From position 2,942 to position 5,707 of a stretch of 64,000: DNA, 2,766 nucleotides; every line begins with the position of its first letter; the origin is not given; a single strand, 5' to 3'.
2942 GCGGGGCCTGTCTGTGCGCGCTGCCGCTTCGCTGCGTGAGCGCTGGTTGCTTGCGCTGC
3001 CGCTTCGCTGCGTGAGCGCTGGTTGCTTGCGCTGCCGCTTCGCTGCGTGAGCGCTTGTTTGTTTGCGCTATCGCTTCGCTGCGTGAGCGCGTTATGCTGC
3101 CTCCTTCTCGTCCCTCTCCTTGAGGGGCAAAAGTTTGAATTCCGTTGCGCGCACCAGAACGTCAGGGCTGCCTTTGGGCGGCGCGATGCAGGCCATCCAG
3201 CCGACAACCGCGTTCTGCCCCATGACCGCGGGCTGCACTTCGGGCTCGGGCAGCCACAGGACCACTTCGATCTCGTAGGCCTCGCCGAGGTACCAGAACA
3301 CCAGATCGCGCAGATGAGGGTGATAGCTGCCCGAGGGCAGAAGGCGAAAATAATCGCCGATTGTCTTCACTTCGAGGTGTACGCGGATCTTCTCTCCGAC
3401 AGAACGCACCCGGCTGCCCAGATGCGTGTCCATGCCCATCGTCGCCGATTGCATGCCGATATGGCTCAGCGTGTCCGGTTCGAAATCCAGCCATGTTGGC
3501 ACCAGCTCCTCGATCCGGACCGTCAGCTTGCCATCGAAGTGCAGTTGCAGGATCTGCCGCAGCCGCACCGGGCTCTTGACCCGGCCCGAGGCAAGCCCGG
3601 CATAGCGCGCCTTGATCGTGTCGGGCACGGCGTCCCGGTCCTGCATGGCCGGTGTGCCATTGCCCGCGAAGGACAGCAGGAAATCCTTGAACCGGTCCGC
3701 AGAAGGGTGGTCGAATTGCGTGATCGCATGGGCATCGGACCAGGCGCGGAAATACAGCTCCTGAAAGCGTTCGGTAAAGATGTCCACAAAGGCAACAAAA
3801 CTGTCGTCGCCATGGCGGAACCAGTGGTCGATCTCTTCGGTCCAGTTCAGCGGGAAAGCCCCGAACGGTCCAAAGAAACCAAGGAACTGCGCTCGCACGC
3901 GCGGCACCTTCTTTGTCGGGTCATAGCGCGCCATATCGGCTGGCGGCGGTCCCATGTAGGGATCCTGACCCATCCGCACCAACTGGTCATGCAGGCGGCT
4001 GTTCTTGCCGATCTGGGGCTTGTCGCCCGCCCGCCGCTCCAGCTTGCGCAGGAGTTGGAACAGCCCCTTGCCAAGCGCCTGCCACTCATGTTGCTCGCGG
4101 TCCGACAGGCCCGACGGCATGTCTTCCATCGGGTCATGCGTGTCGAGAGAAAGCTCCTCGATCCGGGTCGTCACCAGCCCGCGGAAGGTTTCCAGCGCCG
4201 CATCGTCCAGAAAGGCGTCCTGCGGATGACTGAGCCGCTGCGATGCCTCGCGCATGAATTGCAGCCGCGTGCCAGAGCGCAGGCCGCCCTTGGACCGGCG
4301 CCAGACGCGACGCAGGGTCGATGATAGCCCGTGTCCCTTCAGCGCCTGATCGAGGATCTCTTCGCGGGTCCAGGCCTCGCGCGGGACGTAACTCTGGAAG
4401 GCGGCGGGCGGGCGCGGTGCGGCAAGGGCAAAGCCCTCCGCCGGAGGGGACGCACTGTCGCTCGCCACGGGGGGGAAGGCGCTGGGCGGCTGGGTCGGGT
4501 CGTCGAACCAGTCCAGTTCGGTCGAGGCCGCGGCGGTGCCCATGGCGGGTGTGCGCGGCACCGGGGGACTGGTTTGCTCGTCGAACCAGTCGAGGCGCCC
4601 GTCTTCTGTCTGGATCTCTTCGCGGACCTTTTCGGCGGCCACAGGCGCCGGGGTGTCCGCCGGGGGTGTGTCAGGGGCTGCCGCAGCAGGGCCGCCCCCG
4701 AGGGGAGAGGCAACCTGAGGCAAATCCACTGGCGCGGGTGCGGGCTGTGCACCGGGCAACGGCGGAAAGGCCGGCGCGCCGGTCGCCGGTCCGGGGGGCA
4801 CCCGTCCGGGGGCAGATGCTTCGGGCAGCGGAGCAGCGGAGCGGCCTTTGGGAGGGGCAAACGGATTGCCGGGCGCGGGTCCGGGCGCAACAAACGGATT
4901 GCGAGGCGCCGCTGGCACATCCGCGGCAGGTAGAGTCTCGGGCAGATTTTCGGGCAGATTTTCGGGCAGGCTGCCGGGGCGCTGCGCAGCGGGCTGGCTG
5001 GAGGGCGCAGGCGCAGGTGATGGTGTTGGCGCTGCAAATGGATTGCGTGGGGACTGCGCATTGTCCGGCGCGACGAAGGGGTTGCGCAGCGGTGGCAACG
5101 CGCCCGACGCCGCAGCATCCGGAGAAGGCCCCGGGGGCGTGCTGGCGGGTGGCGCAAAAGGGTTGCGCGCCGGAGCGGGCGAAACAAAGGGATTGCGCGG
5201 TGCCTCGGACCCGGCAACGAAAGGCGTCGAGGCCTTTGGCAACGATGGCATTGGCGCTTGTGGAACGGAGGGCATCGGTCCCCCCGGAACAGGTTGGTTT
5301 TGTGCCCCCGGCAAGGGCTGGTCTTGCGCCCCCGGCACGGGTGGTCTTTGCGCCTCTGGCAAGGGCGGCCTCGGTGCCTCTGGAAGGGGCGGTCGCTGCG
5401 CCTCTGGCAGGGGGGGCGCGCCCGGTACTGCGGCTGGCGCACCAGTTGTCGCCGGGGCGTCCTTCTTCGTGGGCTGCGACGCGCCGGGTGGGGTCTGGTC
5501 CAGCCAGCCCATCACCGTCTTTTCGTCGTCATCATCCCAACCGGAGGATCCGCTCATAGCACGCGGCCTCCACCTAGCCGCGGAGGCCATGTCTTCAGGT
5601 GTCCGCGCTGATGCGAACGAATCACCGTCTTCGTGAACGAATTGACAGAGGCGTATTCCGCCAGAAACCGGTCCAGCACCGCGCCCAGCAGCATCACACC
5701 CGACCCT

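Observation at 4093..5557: TssG fused to a ~490-aa proline-rich N-terminal extension with six NPF and three W-[FL]-D motifs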

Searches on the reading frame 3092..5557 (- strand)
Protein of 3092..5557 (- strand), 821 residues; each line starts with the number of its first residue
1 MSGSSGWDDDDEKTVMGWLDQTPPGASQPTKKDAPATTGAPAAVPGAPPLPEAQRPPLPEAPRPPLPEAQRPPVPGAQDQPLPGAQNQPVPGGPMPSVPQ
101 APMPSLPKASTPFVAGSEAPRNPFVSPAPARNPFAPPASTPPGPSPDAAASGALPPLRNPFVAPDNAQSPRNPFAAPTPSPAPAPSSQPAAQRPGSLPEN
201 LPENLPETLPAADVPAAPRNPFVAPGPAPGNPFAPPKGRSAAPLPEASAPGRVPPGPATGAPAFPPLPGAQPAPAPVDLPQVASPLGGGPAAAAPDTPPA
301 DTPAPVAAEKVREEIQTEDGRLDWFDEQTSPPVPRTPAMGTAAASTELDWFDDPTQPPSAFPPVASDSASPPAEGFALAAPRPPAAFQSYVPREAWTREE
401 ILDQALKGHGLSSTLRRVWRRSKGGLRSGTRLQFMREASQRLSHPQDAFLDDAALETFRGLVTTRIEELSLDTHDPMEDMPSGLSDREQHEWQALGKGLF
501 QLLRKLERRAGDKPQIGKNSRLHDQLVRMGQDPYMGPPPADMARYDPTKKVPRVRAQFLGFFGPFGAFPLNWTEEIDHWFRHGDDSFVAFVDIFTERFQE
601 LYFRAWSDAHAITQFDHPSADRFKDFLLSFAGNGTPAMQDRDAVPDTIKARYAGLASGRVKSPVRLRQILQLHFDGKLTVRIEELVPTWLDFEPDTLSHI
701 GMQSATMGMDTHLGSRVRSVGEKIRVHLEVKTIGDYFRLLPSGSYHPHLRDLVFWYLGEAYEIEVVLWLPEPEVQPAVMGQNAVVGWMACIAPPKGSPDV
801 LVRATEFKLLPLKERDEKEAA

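Call 5: search_protein_families(library=pfam, proteins=[window:3092-5557:-], max_evalue=0.01)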
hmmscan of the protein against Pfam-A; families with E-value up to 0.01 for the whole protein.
window:3092-5557:- (821 aa): 1 family
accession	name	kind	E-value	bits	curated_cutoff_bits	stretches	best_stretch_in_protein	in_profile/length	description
PF06996.16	T6SS_TssG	-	3.2e-70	237.2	24.6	1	499-791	7-303/304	Type VI secretion, TssG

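Call 6: search_protein_families(library=ncbifam, proteins=[window:3092-5557:-], max_evalue=0.01)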
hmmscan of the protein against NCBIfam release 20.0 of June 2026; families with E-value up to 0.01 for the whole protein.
window:3092-5557:- (821 aa): 1 family
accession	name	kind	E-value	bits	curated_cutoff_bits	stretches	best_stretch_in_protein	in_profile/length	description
TIGR03347.1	VI_chp_1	equivalog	1.5e-70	237.7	143.3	1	498-791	6-299/300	type VI secretion system baseplate subunit TssG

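Call 7: find_homologous_proteins(query=window:3092-5557:-)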
Query window:3092-5557:- (821 aa): 1 proteins with E <= 0.001 among 8000 candidates.
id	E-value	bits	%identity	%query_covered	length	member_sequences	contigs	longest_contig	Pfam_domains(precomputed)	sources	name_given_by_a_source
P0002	0.0e+0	1850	100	100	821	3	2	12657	PF06996.17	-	-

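Call 9: find_homologous_proteins(query=window:3092-5557:-, region=498-821)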
Query window:3092-5557:-, residues 498-821 (324 aa): 13 proteins with E <= 0.001 among 2187 candidates.
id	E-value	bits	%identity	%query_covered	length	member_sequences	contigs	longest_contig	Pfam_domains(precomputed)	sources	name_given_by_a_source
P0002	2.4e-221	752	100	100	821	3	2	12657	PF06996.17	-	-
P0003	7.9e-187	638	84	100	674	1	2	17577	PF06996.17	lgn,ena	-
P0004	2.0e-174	598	79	100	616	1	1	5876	PF06996.17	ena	-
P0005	1.0e-171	589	77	100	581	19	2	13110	PF06996.17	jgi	jgi:type VI secretion system ImpH/TssG family protein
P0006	9.0e-166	569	75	100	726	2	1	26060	PF06996.17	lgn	-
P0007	3.2e-162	557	73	100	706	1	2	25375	PF06996.17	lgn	-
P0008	8.8e-145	500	67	97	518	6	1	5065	PF06996.17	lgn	-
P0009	2.9e-126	439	60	98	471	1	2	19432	PF06996.17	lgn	-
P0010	3.1e-126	439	60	97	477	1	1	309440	PF06996.17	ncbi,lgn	ncbi:MAG: type VI secretion system baseplate subunit TssG [Paracoccaceae bacterium]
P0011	1.4e-125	437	59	97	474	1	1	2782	PF06996.17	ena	-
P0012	6.3e-108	379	52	96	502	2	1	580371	PF06996.17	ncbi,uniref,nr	ncbi:type VI secretion system baseplate subunit TssG [Loktanella sp. IMCC34160]|uniref:type VI secre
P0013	2.9e-107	377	52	96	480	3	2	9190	PF06996.17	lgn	-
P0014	2.7e-83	298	45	94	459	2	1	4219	PF06996.17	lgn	-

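Call 29: find_encoding_contigs(protein=P0006, flank=10000, max_places=2)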
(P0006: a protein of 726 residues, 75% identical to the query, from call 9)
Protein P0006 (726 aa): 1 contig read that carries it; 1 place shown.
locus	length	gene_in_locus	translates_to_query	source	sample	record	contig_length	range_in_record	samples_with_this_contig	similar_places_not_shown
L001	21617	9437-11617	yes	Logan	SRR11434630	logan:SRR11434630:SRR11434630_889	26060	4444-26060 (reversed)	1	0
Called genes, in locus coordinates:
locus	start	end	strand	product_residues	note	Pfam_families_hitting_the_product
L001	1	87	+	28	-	?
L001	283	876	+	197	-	PF22011:DUF6931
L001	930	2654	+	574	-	PF00498:FHA, PF20232:T6SS_FHA_C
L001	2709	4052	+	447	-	PF06812:ImpA_N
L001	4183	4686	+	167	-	PF05591:T6SS_VipA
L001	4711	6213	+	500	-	PF05943:VipB, PF18945:VipB_2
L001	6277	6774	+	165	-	PF05638:T6SS_HCP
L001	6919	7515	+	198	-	PF04965:GPW_gp25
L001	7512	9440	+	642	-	PF05947:T6SS_TssF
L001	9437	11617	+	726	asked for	PF06996:T6SS_TssG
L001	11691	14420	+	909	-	PF02861:Clp_N, PF13191:AAA_16, PF23569:NBD_SMAX1, PF00004:AAA, PF17871:AAA_lid_9, PF07724:AAA_2, PF07728:AAA_5, PF10431:ClpB_D2-small, +5 more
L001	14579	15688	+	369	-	-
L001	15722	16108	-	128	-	PF01850:PIN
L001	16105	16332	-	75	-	PF02604:PhdYeFM_antitox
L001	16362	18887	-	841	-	PF01551:Peptidase_M23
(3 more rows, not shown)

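Call 30: find_encoding_contigs(protein=P0010, flank=10000, max_places=2)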
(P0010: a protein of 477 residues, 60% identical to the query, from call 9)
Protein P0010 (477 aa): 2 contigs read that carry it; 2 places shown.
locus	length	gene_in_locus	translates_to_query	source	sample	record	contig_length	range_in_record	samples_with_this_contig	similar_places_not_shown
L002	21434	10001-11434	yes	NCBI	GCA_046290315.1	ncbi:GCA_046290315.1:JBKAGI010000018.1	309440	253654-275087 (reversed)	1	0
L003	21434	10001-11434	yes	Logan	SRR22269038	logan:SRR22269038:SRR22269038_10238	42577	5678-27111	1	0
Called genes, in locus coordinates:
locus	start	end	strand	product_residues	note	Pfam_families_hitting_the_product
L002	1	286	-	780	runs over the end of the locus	PF05954:Phage_GPD, PF04717:Phage_base_V, PF22178:Gp5_trimer_C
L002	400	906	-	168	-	PF06776:IalB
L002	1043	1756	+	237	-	PF22011:DUF6931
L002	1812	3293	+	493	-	PF00498:FHA, PF20232:T6SS_FHA_C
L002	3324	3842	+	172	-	PF06812:ImpA_N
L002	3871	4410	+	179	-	-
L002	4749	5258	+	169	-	PF05591:T6SS_VipA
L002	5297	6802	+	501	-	PF05943:VipB, PF18945:VipB_2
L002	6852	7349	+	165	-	PF05638:T6SS_HCP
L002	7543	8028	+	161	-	PF04965:GPW_gp25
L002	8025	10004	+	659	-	PF05947:T6SS_TssF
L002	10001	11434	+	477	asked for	PF06996:T6SS_TssG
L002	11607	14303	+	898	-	PF02861:Clp_N (weak), PF00004:AAA, PF13191:AAA_16 (weak), PF23569:NBD_SMAX1, PF17871:AAA_lid_9, PF07724:AAA_2, PF07728:AAA_5, PF10431:ClpB_D2-small, +7 more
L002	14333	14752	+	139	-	-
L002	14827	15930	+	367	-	-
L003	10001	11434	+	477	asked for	PF06996:T6SS_TssG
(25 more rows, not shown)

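Call 50: search_dna_similar(query=P0002, collection=plasmids, mode=protein, max_rows=25)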
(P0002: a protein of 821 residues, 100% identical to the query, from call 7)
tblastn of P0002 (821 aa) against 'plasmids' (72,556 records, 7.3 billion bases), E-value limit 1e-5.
Records with a match: 359; places in all: 378; records where one place covers at least 80% of the query: 0.
Best place of each record, by identity: 60-80% 3; <60% 356.
By first word of the organism name: Ralstonia 126; Rhizobium 92; Leisingera 18; Paraburkholderia 11; Azospirillum 10; Burkholderia 10; Sinorhizobium 10; Paracoccus 8; Mesorhizobium 7; Escherichia 7; and 38 more.
By predicted mobility (MOB-suite, as given by PLSDB): non-mobilizable 166; mobilizable 113; conjugative 80.
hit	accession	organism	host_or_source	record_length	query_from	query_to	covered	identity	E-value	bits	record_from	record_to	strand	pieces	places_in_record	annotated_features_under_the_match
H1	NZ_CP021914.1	Sagittula sp. P11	cell culture,sulfidic waters (60 m) ...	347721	387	821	53%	70.3%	0e+0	612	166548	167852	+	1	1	tssG: type VI secretion system baseplate subunit TssG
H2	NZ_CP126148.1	Sagittula sp. MA-2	Cell culture,Coastal seawater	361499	387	821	53%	70.3%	0e+0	612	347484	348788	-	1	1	tssG: type VI secretion system baseplate subunit TssG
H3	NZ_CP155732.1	Sagittula stellata E-37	Pure Culture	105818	387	821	53%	68.7%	0e+0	602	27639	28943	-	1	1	tssG: type VI secretion system baseplate subunit TssG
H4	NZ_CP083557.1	Leisingera sp. S132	-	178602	465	793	40%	54.1%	2e-100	350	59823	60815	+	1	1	tssG: type VI secretion system baseplate subunit TssG | tssF: type VI secretion system baseplate subunit TssF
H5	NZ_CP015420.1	Rhodovulum sulfidophilum DSM 1374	cell culture,marine mud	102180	496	809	38%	56.5%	2e-91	323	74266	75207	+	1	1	tssG: type VI secretion system baseplate subunit TssG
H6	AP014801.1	Rhodovulum sulfidophilum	-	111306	496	809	38%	56.5%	3e-91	323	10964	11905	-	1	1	hypothetical protein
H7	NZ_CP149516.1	Thioclava sp. GXIMD4215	pure culture,mangrove soil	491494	473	809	41%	52.1%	2e-93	329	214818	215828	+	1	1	tssG: type VI secretion system baseplate subunit TssG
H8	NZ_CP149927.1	Thioclava sp. GXIMD4216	-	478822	473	809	41%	52.1%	3e-93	329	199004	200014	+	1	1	tssG: type VI secretion system baseplate subunit TssG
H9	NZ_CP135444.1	Thioclava sp. FTW29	-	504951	473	809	41%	51.8%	2e-92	326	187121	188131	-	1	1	tssG: type VI secretion system baseplate subunit TssG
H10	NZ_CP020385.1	Rhodovulum sp. MB263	cell culture,mud flat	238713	496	809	38%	54.9%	2e-89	317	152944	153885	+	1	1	tssG: type VI secretion system baseplate subunit TssG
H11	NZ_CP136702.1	Tritonibacter scottomollicae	Macrocystis pyrifera gametophyte,Whole ...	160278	469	810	42%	48.0%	2e-84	303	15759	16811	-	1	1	tssG: type VI secretion system baseplate subunit TssG | tssF: type VI secretion system baseplate subunit TssF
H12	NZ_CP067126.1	Paracoccus alcaliphilus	whole organism,soil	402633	498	793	36%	47.5%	4e-70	260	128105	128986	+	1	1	tssG: type VI secretion system baseplate subunit TssG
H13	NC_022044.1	Paracoccus aminophilus JCM 7686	-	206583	498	791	36%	47.8%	3e-73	270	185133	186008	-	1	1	tssG: type VI secretion system baseplate subunit TssG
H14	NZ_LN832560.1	Paracoccus aminovorans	-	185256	498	793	36%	43.6%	3e-56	218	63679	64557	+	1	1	tssG: type VI secretion system baseplate subunit TssG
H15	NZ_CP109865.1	Paracoccus aminovorans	bacteria,human fecal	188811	498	793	36%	43.6%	4e-56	218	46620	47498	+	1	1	tssG: type VI secretion system baseplate subunit TssG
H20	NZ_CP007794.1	Azospirillum argentinense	Triticum aestivum L.,Root,wheat ...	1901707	420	800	46%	27.0%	2e-15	89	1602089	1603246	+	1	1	record has no annotation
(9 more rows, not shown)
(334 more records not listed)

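Call 51: get_annotated_region(hit=H3, flank=20000)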
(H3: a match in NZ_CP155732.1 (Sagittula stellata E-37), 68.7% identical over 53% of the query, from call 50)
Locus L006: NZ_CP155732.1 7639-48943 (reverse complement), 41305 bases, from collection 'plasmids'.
description: Sagittula stellata E-37 plasmid unnamed3, complete sequence
organism: Sagittula stellata E-37 (NCBI taxid 388399)
taxonomy: Bacteria; Pseudomonadota; Alphaproteobacteria; Rhodobacterales; Roseobacteraceae; Sagittula; Sagittula stellata; Sagittula stellata E-37
host: -; source: Pure Culture; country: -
typing (MOB-suite, as given by PLSDB): non-mobilizable
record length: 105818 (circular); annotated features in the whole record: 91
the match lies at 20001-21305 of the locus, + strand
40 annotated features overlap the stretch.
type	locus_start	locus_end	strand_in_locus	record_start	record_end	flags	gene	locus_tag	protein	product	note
CDS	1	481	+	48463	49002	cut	-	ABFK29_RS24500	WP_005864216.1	c-type cytochrome, methanol metabolism-related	-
CDS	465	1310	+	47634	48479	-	-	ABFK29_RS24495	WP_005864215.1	substrate-binding domain-containing protein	-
CDS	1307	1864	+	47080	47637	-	-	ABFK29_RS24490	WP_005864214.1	PQQ-dependent catabolism-associated CXXCW motif protein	-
CDS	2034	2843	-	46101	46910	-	-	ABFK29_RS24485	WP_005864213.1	quinoprotein dehydrogenase-associated SoxYZ-like carrier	-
CDS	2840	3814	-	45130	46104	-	-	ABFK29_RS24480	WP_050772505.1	beta-propeller fold lactonase family protein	-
CDS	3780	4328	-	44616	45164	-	-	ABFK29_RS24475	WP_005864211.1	SRPBCC family protein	-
CDS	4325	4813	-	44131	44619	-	-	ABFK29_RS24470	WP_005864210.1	DUF3280 domain-containing protein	-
CDS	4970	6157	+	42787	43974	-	-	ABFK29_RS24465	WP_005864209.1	ABC transporter substrate-binding protein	-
CDS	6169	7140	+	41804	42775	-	-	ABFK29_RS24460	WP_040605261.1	YVTN family beta-propeller repeat protein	-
CDS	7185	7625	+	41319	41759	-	-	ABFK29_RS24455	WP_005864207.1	hypothetical protein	-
CDS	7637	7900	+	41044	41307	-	-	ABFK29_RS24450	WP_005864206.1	PepSY domain-containing protein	-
CDS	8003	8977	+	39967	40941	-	-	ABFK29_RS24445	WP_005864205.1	ABC transporter substrate-binding protein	-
CDS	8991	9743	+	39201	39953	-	-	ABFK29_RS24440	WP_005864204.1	ABC transporter permease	-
CDS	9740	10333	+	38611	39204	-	-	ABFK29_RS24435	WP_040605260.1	ABC transporter ATP-binding protein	-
CDS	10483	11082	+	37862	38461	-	-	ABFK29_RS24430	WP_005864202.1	hypothetical protein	-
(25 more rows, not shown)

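Call 65: get_annotated_region(hit=H4, flank=20000)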
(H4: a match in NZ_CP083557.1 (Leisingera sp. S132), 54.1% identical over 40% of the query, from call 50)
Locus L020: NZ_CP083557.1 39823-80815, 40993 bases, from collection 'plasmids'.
description: Leisingera sp. S132 plasmid unnamed4, complete sequence
organism: Leisingera sp. S132 (NCBI taxid 2867016)
taxonomy: Bacteria; Pseudomonadota; Alphaproteobacteria; Rhodobacterales; Roseobacteraceae; Leisingera; Leisingera sp. S132
host: -; source: -; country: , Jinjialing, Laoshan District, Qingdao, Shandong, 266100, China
typing (MOB-suite, as given by PLSDB): non-mobilizable
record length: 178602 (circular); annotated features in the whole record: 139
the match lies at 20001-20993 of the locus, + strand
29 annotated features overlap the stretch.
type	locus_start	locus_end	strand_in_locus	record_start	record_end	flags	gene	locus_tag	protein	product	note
CDS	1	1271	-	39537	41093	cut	icmH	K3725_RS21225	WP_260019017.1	type IVB secretion system protein IcmH/DotU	-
CDS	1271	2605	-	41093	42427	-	tssK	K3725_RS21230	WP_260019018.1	type VI secretion system baseplate subunit TssK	GO:0033103 - protein secretion by the type VI secretion system [Evidence IEA]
CDS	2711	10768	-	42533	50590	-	-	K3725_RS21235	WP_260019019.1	hypothetical protein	-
CDS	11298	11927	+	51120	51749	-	-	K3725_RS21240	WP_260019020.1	hypothetical protein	-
CDS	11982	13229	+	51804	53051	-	tagH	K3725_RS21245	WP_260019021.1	type VI secretion system-associated FHA domain protein TagH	GO:0033103 - protein secretion by the type VI secretion system [Evidence IEA]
CDS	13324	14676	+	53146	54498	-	-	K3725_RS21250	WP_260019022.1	type VI secretion system ImpA family N-terminal domain-containing protein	-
CDS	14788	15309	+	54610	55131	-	tssB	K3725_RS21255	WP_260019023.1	type VI secretion system contractile sheath small subunit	GO:0033103 - protein secretion by the type VI secretion system [Evidence IEA]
CDS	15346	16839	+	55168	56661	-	tssC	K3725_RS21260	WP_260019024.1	type VI secretion system contractile sheath large subunit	GO:0033103 - protein secretion by the type VI secretion system [Evidence IEA]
CDS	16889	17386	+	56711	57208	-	-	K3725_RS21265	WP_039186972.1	type VI secretion system tube protein Hcp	-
CDS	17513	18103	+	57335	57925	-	tssE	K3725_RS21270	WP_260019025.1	type VI secretion system baseplate subunit TssE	GO:0033103 - protein secretion by the type VI secretion system [Evidence IEA]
CDS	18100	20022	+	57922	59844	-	tssF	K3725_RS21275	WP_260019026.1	type VI secretion system baseplate subunit TssF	GO:0033103 - protein secretion by the type VI secretion system [Evidence IEA]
CDS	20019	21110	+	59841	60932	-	tssG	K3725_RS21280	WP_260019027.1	type VI secretion system baseplate subunit TssG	GO:0033103 - protein secretion by the type VI secretion system [Evidence IEA]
CDS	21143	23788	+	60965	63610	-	tssH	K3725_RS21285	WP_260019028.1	type VI secretion system ATPase TssH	GO:0033103 - protein secretion by the type VI secretion system [Evidence IEA]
CDS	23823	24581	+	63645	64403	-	-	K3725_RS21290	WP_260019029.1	hypothetical protein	-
CDS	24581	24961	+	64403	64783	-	-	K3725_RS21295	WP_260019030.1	hypothetical protein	-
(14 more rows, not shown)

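Call 66: get_annotated_region(hit=H5, flank=20000)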
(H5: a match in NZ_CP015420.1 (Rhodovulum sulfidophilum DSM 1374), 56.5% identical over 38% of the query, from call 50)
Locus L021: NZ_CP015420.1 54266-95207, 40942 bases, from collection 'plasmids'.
description: Rhodovulum sulfidophilum DSM 1374 plasmid unnamed2, complete sequence
organism: Rhodovulum sulfidophilum DSM 1374 (NCBI taxid 1188256)
taxonomy: Bacteria; Pseudomonadota; Alphaproteobacteria; Rhodobacterales; Paracoccaceae; Rhodovulum; Rhodovulum sulfidophilum; Rhodovulum sulfidophilum DSM 1374
host: -; source: cell culture,marine mud; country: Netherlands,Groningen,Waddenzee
typing (MOB-suite, as given by PLSDB): non-mobilizable; replicon rep_cluster_567
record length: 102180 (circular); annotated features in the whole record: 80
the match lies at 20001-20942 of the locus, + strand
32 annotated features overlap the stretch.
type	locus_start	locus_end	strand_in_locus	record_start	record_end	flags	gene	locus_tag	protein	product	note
CDS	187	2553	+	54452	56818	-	-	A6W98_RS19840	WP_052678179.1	ATP-binding protein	-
CDS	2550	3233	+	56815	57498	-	-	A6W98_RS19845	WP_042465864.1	response regulator transcription factor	GO:0000160 - phosphorelay signal transduction system [Evidence IEA]; GO:0006355 - regulation of DNA-templated ...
CDS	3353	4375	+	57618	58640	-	-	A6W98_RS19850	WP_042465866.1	LLM class flavin-dependent oxidoreductase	-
CDS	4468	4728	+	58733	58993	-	-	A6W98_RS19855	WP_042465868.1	type II toxin-antitoxin system Phd/YefM family antitoxin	-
CDS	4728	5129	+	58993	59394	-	-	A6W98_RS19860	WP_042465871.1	type II toxin-antitoxin system VapC family toxin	-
CDS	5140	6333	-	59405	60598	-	-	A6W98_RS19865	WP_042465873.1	replication initiation protein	GO:0006270 - DNA replication initiation [Evidence IEA]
CDS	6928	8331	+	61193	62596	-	-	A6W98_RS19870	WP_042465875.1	AAA family ATPase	-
CDS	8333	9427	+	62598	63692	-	-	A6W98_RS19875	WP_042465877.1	ParB/RepB/Spo0J family partition protein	-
CDS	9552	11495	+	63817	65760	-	tssI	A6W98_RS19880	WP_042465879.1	type VI secretion system tip protein TssI/VgrG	GO:0033103 - protein secretion by the type VI secretion system [Evidence IEA]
CDS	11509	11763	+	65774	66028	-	-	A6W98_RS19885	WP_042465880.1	PAAR domain-containing protein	-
CDS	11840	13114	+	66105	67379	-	tagH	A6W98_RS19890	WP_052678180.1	type VI secretion system-associated FHA domain protein TagH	GO:0033103 - protein secretion by the type VI secretion system [Evidence IEA]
CDS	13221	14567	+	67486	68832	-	-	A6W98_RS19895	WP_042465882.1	type VI secretion system ImpA family N-terminal domain-containing protein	-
CDS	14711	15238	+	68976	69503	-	tssB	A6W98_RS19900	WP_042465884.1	type VI secretion system contractile sheath small subunit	GO:0033103 - protein secretion by the type VI secretion system [Evidence IEA]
CDS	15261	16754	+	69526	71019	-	tssC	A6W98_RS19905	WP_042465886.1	type VI secretion system contractile sheath large subunit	GO:0033103 - protein secretion by the type VI secretion system [Evidence IEA]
CDS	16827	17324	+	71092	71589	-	-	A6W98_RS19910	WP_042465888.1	type VI secretion system tube protein Hcp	-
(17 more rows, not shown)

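Call 74: search_protein_families(library=pfam, proteins=[L006:35944-37959:+, L006:10483-11082:+], max_evalue=0.001)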
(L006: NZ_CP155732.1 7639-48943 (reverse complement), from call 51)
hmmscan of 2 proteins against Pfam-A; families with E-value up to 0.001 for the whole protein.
L006:35944-37959:+ (671 aa): 0 families

L006:10483-11082:+ (199 aa): 1 family
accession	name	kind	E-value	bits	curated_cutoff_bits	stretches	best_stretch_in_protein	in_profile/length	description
PF22011.2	DUF6931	-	6.6e-37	127.2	27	1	54-195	1-144/145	Family of unknown function (DUF6931)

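Call 81: search_solved_structures(query=P0002, max_evalue=0.01)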
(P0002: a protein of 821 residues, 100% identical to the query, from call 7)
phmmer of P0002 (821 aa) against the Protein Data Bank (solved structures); distinct sequences matched with E-value up to 0.01: 3.
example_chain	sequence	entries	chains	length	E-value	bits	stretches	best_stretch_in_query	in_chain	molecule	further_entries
6giy_C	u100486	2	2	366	3.6e-10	42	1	499-765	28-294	TssG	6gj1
6n38_G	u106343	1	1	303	3.4e-06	28.9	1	551-766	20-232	Putative type VI secretion protein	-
6gj3_C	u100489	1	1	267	0.0071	17.9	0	580-767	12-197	TssG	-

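Call 82: predict_structure(alignment_id=A1)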
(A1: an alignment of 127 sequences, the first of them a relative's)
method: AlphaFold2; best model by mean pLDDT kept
length: 821 residues; sequences in the alignment: 127
mean_pLDDT: 63.9   pTM: 0.51
mean pLDDT of the five models: 63.9, 62.6, 62.4, 60.4, 59.1
residues with pLDDT >= 90: 203; 70-90: 121; 50-70: 170; < 50: 327
segments of 3 or more residues with pLDDT < 50: 1-32, 34-40, 45-47, 68-71, 75-78, 82-95, 115-128, 145-156, 158-181, 183-188, 190-193, 202-235, 237-252, 254-263, 270-275, 278-294, 304-332, 334-353, 365-370, 372-390, 469-471
pLDDT, mean of each block of 10 residues (from residue 1): 35 35 41 44 48 55 55 48 45 47 55 44 48 50 44 42 43 44 46 50 44 42 39 41 44 41 48 45 38 46 45 38 35 42 36 48 45 41 36 67 53 58 70 68 52 66 55 65 95 94 94 94 95 85 95 89 74 87 88 91 89 78 87 90 93 91 97 97 94 76 56 73 96 96 97 96 97 84 64 79 95 68 37
secondary structure, 60 per line:
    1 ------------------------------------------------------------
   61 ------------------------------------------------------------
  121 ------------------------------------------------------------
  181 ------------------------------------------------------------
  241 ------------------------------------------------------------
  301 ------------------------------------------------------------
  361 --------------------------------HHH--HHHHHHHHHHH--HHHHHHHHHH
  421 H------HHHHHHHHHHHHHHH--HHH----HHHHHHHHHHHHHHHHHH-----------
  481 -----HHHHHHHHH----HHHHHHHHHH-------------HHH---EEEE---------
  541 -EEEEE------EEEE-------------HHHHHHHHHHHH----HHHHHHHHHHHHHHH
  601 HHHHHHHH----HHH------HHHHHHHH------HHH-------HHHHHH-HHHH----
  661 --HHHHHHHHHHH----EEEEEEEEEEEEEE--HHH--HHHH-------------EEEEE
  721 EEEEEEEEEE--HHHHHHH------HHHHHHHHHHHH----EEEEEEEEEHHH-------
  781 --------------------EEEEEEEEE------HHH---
elements in order (helices of 4 or more, strands of 3 or more residues): H398-408 H411-421 H428-442 H452-469 H486-494 H499-508 E528-531 E542-546 E553-556 H570-581 H586-608 H622-629 H646-651 H653-656 H663-673 E678-691 H699-702 E716-730 H733-739 H746-757 E762-770 E801-809

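Call 85: list_cluster_members(proteins=[P0002, P0003])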
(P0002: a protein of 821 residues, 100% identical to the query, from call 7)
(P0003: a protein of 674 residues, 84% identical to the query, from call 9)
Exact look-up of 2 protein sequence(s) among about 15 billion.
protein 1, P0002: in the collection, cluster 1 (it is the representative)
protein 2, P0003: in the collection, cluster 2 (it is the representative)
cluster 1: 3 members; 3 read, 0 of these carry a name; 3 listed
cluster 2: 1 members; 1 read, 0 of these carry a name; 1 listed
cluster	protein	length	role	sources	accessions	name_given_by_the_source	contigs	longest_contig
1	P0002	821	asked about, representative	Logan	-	-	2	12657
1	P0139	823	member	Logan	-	-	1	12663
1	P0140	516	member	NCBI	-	-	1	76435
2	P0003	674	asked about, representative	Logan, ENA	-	-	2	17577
